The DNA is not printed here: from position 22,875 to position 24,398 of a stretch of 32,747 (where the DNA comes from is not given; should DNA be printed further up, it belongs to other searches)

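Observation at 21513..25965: Five tightly coupled genes (NUDIX, Gfo/Idh/MocA oxidoreductase, radical SAM, GT9 heptosyltransferase, stand-alone heptose-1-P adenylyltransferase): a candidate novel modified-heptose or nucleotide-sugar pathway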

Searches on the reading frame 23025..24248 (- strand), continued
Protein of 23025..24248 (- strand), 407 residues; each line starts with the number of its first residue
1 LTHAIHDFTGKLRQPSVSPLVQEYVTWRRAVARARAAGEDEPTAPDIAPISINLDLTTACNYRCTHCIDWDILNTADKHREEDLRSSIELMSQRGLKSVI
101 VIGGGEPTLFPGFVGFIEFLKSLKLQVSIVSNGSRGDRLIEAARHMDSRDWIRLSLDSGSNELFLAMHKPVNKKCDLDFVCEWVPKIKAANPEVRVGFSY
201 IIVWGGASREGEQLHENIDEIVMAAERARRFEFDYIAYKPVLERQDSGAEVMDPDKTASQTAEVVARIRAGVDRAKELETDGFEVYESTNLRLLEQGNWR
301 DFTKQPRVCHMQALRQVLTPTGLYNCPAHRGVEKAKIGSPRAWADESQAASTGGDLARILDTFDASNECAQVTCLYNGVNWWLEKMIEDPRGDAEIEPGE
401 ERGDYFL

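Call 26: predict_structure(alignment_id=A1)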
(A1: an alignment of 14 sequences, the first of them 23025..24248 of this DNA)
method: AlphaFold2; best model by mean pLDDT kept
length: 407 residues; sequences in the alignment: 14
mean_pLDDT: 81.6   pTM: 0.86
mean pLDDT of the five models: 81.6, 80.0, 76.1, 75.4, 71.6
residues with pLDDT >= 90: 156; 70-90: 176; 50-70: 48; < 50: 27
segments of 3 or more residues with pLDDT < 50: 1-3, 58-79
pLDDT, mean of each block of 10 residues (from residue 1): 67 90 93 93 89 67 42 48 86 93 62 88 93 87 93 89 84 88 97 93 72 81 97 93 59 66 89 96 86 76 83 82 68 75 88 88 81 79 89 79 68
secondary structure, 60 per line:
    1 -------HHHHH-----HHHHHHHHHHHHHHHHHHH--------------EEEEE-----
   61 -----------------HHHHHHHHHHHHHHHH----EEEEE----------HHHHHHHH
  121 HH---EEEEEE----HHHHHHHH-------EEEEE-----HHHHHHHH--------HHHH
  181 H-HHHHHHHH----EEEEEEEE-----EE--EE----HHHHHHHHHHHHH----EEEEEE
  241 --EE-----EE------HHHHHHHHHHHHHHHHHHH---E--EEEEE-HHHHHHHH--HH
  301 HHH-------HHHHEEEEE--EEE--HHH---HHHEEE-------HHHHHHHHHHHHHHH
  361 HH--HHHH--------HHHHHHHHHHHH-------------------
elements in order: H8-12 H18-36 E51-55 H78-93 E98-102 H113-122 E126-131 H136-143 E151-155 H161-168 H177-181 H183-190 E195-202 H218-230 E235-240 H258-276 E283-287 H289-296 H299-303 H311-314 E315-319 E322-324 E336-338 H346-362 H365-368 H377-388

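Call 42: search_protein_families(library=ncbifam, proteins=[P0188, P0210, P0216, P0219, P0223, P0224, P0226, P0235, P0246, P0259], max_evalue=1e-10)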
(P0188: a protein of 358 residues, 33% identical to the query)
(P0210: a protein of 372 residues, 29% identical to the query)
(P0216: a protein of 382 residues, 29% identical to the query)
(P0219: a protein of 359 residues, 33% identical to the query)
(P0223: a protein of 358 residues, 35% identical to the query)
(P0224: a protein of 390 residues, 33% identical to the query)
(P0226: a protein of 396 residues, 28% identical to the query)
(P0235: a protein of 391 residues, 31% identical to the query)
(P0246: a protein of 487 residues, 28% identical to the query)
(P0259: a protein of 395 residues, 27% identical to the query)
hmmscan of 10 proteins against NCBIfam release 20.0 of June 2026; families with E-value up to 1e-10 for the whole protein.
P0188 (358 aa): 8 families
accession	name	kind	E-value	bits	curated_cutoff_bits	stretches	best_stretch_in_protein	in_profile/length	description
TIGR04317.1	W_rSAM_matur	equivalog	4.2e-22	78.7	380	1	45-258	6-220/349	tungsten cofactor oxidoreductase radical SAM maturase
TIGR02666.1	moaA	equivalog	1.6e-19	70.1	284.05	1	50-251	17-223/336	GTP 3',8-cyclase MoaA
NF038283.1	viperin_w_prok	equivalog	1.2e-18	67.3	180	1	43-209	2-180/281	viperin family antiviral radical SAM protein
TIGR02668.1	moaA_archaeal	equivalog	1.1e-15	57.5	325.25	1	49-252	16-218/303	GTP 3',8-cyclase MoaA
TIGR02495.1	NrdG2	equivalog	1.3e-14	54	131.15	1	51-203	24-176/193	anaerobic ribonucleoside-triphosphate reductase activating protein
NF001199.0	PRK00164.2-1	equivalog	1.3e-13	50.8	231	1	44-184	13-157/308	GTP 3',8-cyclase MoaA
TIGR04054.1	rSAM_NirJ1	equivalog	5.3e-13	48.3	650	1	37-258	31-252/387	putative heme d1 biosynthesis radical SAM protein NirJ1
TIGR04250.1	SCM_rSAM_ScmE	equivalog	7.4e-12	44.8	400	1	42-204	2-165/358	SynChlorMet cassette radical SAM/SPASM protein ScmE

P0210 (372 aa): 15 families
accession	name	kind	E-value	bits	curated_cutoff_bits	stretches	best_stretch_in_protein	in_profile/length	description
TIGR04317.1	W_rSAM_matur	equivalog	1.2e-24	87.1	380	1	35-316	5-296/349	tungsten cofactor oxidoreductase radical SAM maturase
TIGR04054.1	rSAM_NirJ1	equivalog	2.2e-17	62.8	650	1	32-211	35-211/387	putative heme d1 biosynthesis radical SAM protein NirJ1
NF038283.1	viperin_w_prok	equivalog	2e-16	60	180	1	35-155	3-131/281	viperin family antiviral radical SAM protein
TIGR02666.1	moaA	equivalog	4e-16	58.9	284.05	1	38-211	14-196/336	GTP 3',8-cyclase MoaA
TIGR03962.1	mycofact_rSAM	equivalog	2.9e-15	56.3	265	1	30-317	8-290/339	mycofactocin radical SAM maturase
NF001199.0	PRK00164.2-1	equivalog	3.7e-15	55.9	231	1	38-167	16-144/308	GTP 3',8-cyclase MoaA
TIGR02668.1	moaA_archaeal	equivalog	7.3e-15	54.7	325.25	1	37-207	13-183/303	GTP 3',8-cyclase MoaA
TIGR04311.1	rSAM_Geo_metal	subfamily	1.1e-14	54.4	400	1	34-205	3-182/423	radical SAM/SPASM family putative metalloenzyme maturase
TIGR02495.1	NrdG2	equivalog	1.8e-14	53.6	131.15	1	42-170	24-152/193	anaerobic ribonucleoside-triphosphate reductase activating protein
TIGR03942.1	sulfatase_rSAM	equivalog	5.4e-14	52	349.45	1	41-318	8-299/363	anaerobic sulfatase maturase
TIGR04321.1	spiroSPASM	subfamily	2.3e-12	46.3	250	0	32-204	229-412/510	spiro-SPASM protein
TIGR04055.1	rSAM_NirJ2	equivalog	2.4e-12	47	500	1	35-329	1-292/326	putative heme d1 biosynthesis radical SAM protein NirJ2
TIGR04251.1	SCM_rSAM_ScmF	equivalog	1.1e-11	44.7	400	1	39-209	9-181/353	SynChlorMet cassette radical SAM/SPASM protein ScmF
TIGR04051.1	rSAM_NirJ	equivalog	1.2e-11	44.2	515.45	1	38-201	6-167/354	heme d1 biosynthesis radical SAM protein NirJ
TIGR03972.1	rSAM_TYW1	equivalog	1.4e-11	44.1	317.95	0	89-209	128-247/297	4-demethylwyosine synthase TYW1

P0216 (382 aa): 17 families
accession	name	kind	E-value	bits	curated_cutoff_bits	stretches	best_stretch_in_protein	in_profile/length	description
TIGR04317.1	W_rSAM_matur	equivalog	1.5e-20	73.6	380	1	42-327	8-291/349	tungsten cofactor oxidoreductase radical SAM maturase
TIGR03962.1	mycofact_rSAM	equivalog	1.2e-18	67.4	265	1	30-346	4-302/339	mycofactocin radical SAM maturase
TIGR04055.1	rSAM_NirJ2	equivalog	5.3e-16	59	500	1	39-346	1-293/326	putative heme d1 biosynthesis radical SAM protein NirJ2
TIGR03470.1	HpnH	equivalog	1.4e-15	57.1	225.05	1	35-281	25-255/318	adenosyl-hopene transferase HpnH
TIGR04053.2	TIGR04053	equivalog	1.7e-15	57.1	395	1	35-220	5-183/366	TIGR04053 family radical SAM/SPASM domain-containing protein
TIGR04054.1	rSAM_NirJ1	equivalog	2.2e-15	56.2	650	1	38-187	36-182/387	putative heme d1 biosynthesis radical SAM protein NirJ1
NF050035.1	rSAM_WgK_link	exception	2.6e-15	56.3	650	1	34-218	5-179/367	radical SAM/SPASM peptide maturase WgkB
TIGR04250.1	SCM_rSAM_ScmE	equivalog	3.8e-14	52.4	400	1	37-175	2-139/358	SynChlorMet cassette radical SAM/SPASM protein ScmE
TIGR02666.1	moaA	equivalog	4.1e-14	52.3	284.05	1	44-174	16-151/336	GTP 3',8-cyclase MoaA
TIGR04545.1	rSAM_ahbD_hemeb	equivalog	8.6e-13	48.4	500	1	42-219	4-171/339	heme b synthase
TIGR04251.1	SCM_rSAM_ScmF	equivalog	3.4e-12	46.4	400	1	44-175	10-143/353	SynChlorMet cassette radical SAM/SPASM protein ScmF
TIGR02668.1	moaA_archaeal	equivalog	6.8e-12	45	325.25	1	43-171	15-141/303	GTP 3',8-cyclase MoaA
TIGR03974.1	rSAM_six_Cys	equivalog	8.8e-12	44.6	425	1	42-346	101-405/451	thioether cross-link-forming SCIFF peptide maturase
NF047865.1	rSAM_PapB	equivalog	1.6e-11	44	340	1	42-346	7-305/330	PapB family radical SAM/SPASM ranthipeptide maturase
NF038107.1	rSAM_NF038107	equivalog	3.8e-11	42.4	600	1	38-220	85-273/444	Cys-every-fifth radical SAM/SPASM peptide maturase CefB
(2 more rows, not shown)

P0219 (359 aa): 14 families
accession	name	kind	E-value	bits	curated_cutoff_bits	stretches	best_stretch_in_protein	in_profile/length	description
TIGR04317.1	W_rSAM_matur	equivalog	3e-19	69.4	380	1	36-201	9-178/349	tungsten cofactor oxidoreductase radical SAM maturase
TIGR02666.1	moaA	equivalog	1.1e-16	60.8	284.05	1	37-163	16-153/336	GTP 3',8-cyclase MoaA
TIGR02668.1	moaA_archaeal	equivalog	8.5e-16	57.8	325.25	1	25-250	6-235/303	GTP 3',8-cyclase MoaA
TIGR04545.1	rSAM_ahbD_hemeb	equivalog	2.4e-15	56.8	500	1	33-205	2-173/339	heme b synthase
NF001199.0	PRK00164.2-1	equivalog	1.9e-14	53.5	231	1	35-163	16-148/308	GTP 3',8-cyclase MoaA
TIGR04051.1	rSAM_NirJ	equivalog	5.5e-14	51.9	515.45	1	32-191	3-166/354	heme d1 biosynthesis radical SAM protein NirJ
TIGR04054.1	rSAM_NirJ1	equivalog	2.2e-13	49.6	650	1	27-188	33-197/387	putative heme d1 biosynthesis radical SAM protein NirJ1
TIGR04311.1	rSAM_Geo_metal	subfamily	9.2e-13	48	400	1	34-201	6-181/423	radical SAM/SPASM family putative metalloenzyme maturase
NF038283.1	viperin_w_prok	equivalog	1.3e-12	47.5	180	1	31-140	2-121/281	viperin family antiviral radical SAM protein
TIGR03962.1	mycofact_rSAM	equivalog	1.3e-12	47.5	265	1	21-331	3-304/339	mycofactocin radical SAM maturase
TIGR04347.1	pseudo_SAM_Halo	equivalog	5.5e-12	45.6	525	1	20-222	28-228/390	TIGR04347 family pseudo-SAM/SPASM protein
TIGR04055.1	rSAM_NirJ2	equivalog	7.5e-12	45.4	500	1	33-331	2-295/326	putative heme d1 biosynthesis radical SAM protein NirJ2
TIGR04546.1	rSAM_ahbC_deAc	equivalog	1.2e-11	44.1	650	1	30-175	39-185/390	12,18-didecarboxysiroheme deacetylase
TIGR04133.1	rSAM_w_lipo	hypoth_equivalog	8.9e-11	41.3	425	0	34-330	27-321/350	TIGR04133 family radical SAM/SPASM protein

P0223 (358 aa): 5 families
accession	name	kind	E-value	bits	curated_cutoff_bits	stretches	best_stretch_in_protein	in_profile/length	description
TIGR04317.1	W_rSAM_matur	equivalog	1.2e-15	57.5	380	1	38-173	8-141/349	tungsten cofactor oxidoreductase radical SAM maturase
TIGR04303.1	GeoRSP_rSAM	equivalog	1.2e-11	44.8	400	1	30-167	1-138/325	GeoRSP system radical SAM/SPASM protein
TIGR03962.1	mycofact_rSAM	equivalog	2.6e-11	43.3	265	1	30-170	8-146/339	mycofactocin radical SAM maturase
NF045574.1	sacti_mat_StsB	exception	5.8e-11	41.9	625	1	41-149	103-213/466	StsB family radical SAM/SPASM domain sactipeptide maturase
TIGR04054.1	rSAM_NirJ1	equivalog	8.1e-11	41.1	650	0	35-188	37-188/387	putative heme d1 biosynthesis radical SAM protein NirJ1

P0224 (390 aa): 5 families
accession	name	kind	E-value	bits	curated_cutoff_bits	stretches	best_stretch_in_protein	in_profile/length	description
TIGR04317.1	W_rSAM_matur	equivalog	3.2e-17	62.7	380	1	36-176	8-141/349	tungsten cofactor oxidoreductase radical SAM maturase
TIGR03962.1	mycofact_rSAM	equivalog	6e-14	52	265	0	27-174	7-147/339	mycofactocin radical SAM maturase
TIGR02666.1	moaA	equivalog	1.1e-11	44.4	284.05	1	39-174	17-153/336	GTP 3',8-cyclase MoaA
TIGR04163.1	rSAM_cobopep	equivalog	1.9e-11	43.4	375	0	31-173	63-210/428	peptide-modifying radical SAM enzyme CbpB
TIGR04251.1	SCM_rSAM_ScmF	equivalog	3.7e-11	43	400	1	39-161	11-134/353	SynChlorMet cassette radical SAM/SPASM protein ScmF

P0226 (396 aa): 1 family
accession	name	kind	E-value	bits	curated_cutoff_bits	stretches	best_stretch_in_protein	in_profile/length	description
TIGR04317.1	W_rSAM_matur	equivalog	1.3e-11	44.3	380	1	68-200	8-138/349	tungsten cofactor oxidoreductase radical SAM maturase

P0235 (391 aa): 15 families
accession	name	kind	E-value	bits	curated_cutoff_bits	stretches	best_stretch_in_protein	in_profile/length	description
TIGR04317.1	W_rSAM_matur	equivalog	5.4e-20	71.8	380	1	56-231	8-183/349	tungsten cofactor oxidoreductase radical SAM maturase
TIGR03962.1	mycofact_rSAM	equivalog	1.1e-17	64.2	265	1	49-354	9-301/339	mycofactocin radical SAM maturase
TIGR04545.1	rSAM_ahbD_hemeb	equivalog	4.2e-17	62.6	500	1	58-351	6-303/339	heme b synthase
NF045574.1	sacti_mat_StsB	exception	6.4e-17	61.5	625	1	59-164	103-210/466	StsB family radical SAM/SPASM domain sactipeptide maturase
TIGR02666.1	moaA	equivalog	1.3e-14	54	284.05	1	59-257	17-216/336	GTP 3',8-cyclase MoaA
TIGR04051.1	rSAM_NirJ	equivalog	1.6e-13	50.4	515.45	1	59-179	9-132/354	heme d1 biosynthesis radical SAM protein NirJ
TIGR04055.1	rSAM_NirJ2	equivalog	3e-13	50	500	0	56-169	4-119/326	putative heme d1 biosynthesis radical SAM protein NirJ2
TIGR04053.2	TIGR04053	equivalog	3.1e-13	49.7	395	1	48-172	4-134/366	TIGR04053 family radical SAM/SPASM domain-containing protein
TIGR04054.1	rSAM_NirJ1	equivalog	4e-13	48.7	650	1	50-220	35-204/387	putative heme d1 biosynthesis radical SAM protein NirJ1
TIGR02668.1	moaA_archaeal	equivalog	2.3e-12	46.5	325.25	1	58-257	16-213/303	GTP 3',8-cyclase MoaA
TIGR02109.1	PQQ_syn_pqqE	equivalog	3e-12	46.1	381.35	1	49-353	4-299/358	pyrroloquinoline quinone biosynthesis protein PqqE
TIGR04303.1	GeoRSP_rSAM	equivalog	4.2e-12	46.3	400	1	49-216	2-167/325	GeoRSP system radical SAM/SPASM protein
TIGR04311.1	rSAM_Geo_metal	subfamily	3.7e-11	42.7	400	0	54-227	5-182/423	radical SAM/SPASM family putative metalloenzyme maturase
TIGR04546.1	rSAM_ahbC_deAc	equivalog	4.1e-11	42.3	650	0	39-215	27-202/390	12,18-didecarboxysiroheme deacetylase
NF038283.1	viperin_w_prok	equivalog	7.1e-11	41.8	180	0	58-163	8-122/281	viperin family antiviral radical SAM protein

P0246 (487 aa): 3 families
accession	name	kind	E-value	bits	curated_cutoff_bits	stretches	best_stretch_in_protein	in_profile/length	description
TIGR04317.1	W_rSAM_matur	equivalog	1.7e-15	57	380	1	157-265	8-119/349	tungsten cofactor oxidoreductase radical SAM maturase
TIGR02666.1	moaA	equivalog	1.9e-12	46.8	284.05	1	160-267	17-133/336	GTP 3',8-cyclase MoaA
TIGR04054.1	rSAM_NirJ1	equivalog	5e-11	41.8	650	1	151-286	35-168/387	putative heme d1 biosynthesis radical SAM protein NirJ1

P0259 (395 aa): 6 families
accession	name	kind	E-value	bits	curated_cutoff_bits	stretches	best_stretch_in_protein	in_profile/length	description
TIGR04317.1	W_rSAM_matur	equivalog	2.7e-17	62.9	380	1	45-189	8-156/349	tungsten cofactor oxidoreductase radical SAM maturase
TIGR04051.1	rSAM_NirJ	equivalog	6e-12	45.2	515.45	1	50-181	11-142/354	heme d1 biosynthesis radical SAM protein NirJ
TIGR02666.1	moaA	equivalog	7.9e-12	44.8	284.05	1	48-174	17-150/336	GTP 3',8-cyclase MoaA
TIGR03962.1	mycofact_rSAM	equivalog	8.9e-12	44.8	265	1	40-181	11-151/339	mycofactocin radical SAM maturase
TIGR02668.1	moaA_archaeal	equivalog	1.8e-11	43.6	325.25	1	48-165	17-134/303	GTP 3',8-cyclase MoaA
TIGR04251.1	SCM_rSAM_ScmF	equivalog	9.2e-11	41.7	400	0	48-178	11-145/353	SynChlorMet cassette radical SAM/SPASM protein ScmF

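Call 43: find_encoding_contigs(protein=P0126, flank=8000, max_places=3)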
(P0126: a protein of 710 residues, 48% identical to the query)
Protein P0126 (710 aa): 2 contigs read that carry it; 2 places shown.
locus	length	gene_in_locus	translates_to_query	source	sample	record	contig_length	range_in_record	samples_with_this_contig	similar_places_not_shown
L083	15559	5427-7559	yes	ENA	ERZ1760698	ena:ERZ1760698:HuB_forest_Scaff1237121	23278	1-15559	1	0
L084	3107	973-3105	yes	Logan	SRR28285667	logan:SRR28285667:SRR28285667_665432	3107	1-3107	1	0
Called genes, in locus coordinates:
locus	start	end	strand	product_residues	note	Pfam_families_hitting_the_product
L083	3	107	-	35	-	?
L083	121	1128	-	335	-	PF01075:Glyco_transf_9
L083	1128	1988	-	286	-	PF00296:Bac_luciferase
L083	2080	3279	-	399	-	PF01041:DegT_DnrJ_EryC1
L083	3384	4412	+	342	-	PF13576:Pentapeptide_3 (faint), PF13599:Pentapeptide_4 (faint), PF00805:Pentapeptide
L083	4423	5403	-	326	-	-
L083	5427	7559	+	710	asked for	PF01370:Epimerase, PF16363:GDP_Man_Dehyd (weak), PF04055:Radical_SAM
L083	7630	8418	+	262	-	PF00248:Aldo_ket_red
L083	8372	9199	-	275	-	PF01261:AP_endonuc_2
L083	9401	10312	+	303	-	PF04055:Radical_SAM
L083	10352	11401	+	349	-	PF04055:Radical_SAM, PF13186:SPASM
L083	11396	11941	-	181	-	PF00702:Hydrolase (faint), PF13242:Hydrolase_like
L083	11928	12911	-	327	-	PF00294:PfkB, PF01256:Carb_kinase (weak), PF08543:Phos_pyr_kin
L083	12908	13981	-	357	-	PF13580:SIS_2, PF01380:SIS, PF01467:CTP_transf_like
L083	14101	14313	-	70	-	PF04298:Zn_peptidase_2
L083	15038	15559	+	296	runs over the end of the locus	PF13641:Glyco_tranf_2_3 (weak), PF13506:Glyco_transf_21 (weak), PF13632:Glyco_trans_2_3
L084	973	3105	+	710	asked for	PF01370:Epimerase, PF16363:GDP_Man_Dehyd (weak), PF04055:Radical_SAM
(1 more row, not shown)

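Call 44: find_encoding_contigs(protein=P0122, flank=8000, max_places=3)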
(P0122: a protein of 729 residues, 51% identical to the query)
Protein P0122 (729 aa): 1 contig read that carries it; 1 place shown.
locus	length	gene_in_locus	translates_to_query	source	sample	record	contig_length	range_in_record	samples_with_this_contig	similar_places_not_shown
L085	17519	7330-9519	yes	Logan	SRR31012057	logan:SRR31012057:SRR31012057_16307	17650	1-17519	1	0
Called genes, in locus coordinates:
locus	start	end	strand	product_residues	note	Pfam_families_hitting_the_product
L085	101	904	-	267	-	PF04116:FA_hydroxylase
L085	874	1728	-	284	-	PF12146:Hydrolase_4 (weak), PF00561:Abhydrolase_1, PF12697:Abhydrolase_6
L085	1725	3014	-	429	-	PF00109:ketoacyl-synt, PF02801:Ketoacyl-synt_C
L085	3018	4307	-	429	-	PF00109:ketoacyl-synt, PF00108:Thiolase_N, PF02801:Ketoacyl-synt_C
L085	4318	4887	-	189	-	PF00550:PP-binding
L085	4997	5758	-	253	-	PF00106:adh_short, PF08659:KR, PF23441:SDR (weak), PF13561:adh_short_C2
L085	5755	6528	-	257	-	PF00106:adh_short, PF08659:KR, PF13561:adh_short_C2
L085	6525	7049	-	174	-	PF07977:FabA, PF22818:ApeI-like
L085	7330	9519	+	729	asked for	PF01408:GFO_IDH_MocA, PF13380:CoA_binding_2 (faint), PF04055:Radical_SAM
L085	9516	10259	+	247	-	PF05118:Asp_Arg_Hydrox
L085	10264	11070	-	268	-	-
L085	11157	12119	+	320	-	PF13489:Methyltransf_23, PF08241:Methyltransf_11, PF08242:Methyltransf_12, PF13649:Methyltransf_25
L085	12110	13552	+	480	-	PF04488:Gly_transf_sug (faint)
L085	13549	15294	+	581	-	-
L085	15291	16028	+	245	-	PF13489:Methyltransf_23, PF13847:Methyltransf_31 (faint), PF08241:Methyltransf_11, PF08242:Methyltransf_12 (faint), PF13649:Methyltransf_25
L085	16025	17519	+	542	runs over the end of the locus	?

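Call 45: find_encoding_contigs(protein=P0127, flank=8000, max_places=3)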
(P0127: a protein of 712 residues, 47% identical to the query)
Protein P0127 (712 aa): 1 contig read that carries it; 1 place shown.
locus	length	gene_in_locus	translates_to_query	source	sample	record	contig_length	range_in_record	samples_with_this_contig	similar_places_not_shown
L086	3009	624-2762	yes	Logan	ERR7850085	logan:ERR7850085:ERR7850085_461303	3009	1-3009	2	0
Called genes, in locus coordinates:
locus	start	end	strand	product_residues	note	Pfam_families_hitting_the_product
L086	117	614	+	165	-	-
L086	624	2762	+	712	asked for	PF01725:Ham1p_like, PF04055:Radical_SAM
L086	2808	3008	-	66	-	?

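Call 46: find_encoding_contigs(protein=P0129, flank=8000, max_places=3)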
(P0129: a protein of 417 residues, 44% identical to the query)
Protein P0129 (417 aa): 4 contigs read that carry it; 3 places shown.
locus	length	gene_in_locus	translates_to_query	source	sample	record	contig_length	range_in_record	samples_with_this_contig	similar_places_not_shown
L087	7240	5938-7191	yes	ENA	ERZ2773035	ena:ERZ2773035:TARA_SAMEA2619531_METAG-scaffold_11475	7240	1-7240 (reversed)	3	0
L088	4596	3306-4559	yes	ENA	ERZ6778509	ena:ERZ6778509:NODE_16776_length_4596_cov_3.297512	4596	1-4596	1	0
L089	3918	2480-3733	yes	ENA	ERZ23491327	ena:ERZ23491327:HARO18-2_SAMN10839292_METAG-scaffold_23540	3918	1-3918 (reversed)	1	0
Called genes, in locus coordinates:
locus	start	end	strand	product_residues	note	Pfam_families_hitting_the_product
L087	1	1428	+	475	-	?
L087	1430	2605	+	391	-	PF01075:Glyco_transf_9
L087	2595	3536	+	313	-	PF13489:Methyltransf_23, PF13847:Methyltransf_31 (weak), PF08241:Methyltransf_11 (weak)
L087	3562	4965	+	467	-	PF00294:PfkB, PF01256:Carb_kinase (weak), PF08543:Phos_pyr_kin, PF01467:CTP_transf_like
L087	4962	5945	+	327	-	PF01408:GFO_IDH_MocA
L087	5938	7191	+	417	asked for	PF04055:Radical_SAM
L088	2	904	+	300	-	?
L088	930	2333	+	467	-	PF00294:PfkB, PF01256:Carb_kinase (weak), PF08543:Phos_pyr_kin, PF01467:CTP_transf_like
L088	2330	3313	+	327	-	PF01408:GFO_IDH_MocA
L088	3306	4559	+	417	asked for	PF04055:Radical_SAM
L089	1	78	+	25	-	?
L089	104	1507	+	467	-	PF00294:PfkB, PF01256:Carb_kinase (weak), PF08543:Phos_pyr_kin, PF01467:CTP_transf_like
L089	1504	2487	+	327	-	PF01408:GFO_IDH_MocA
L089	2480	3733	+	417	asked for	PF04055:Radical_SAM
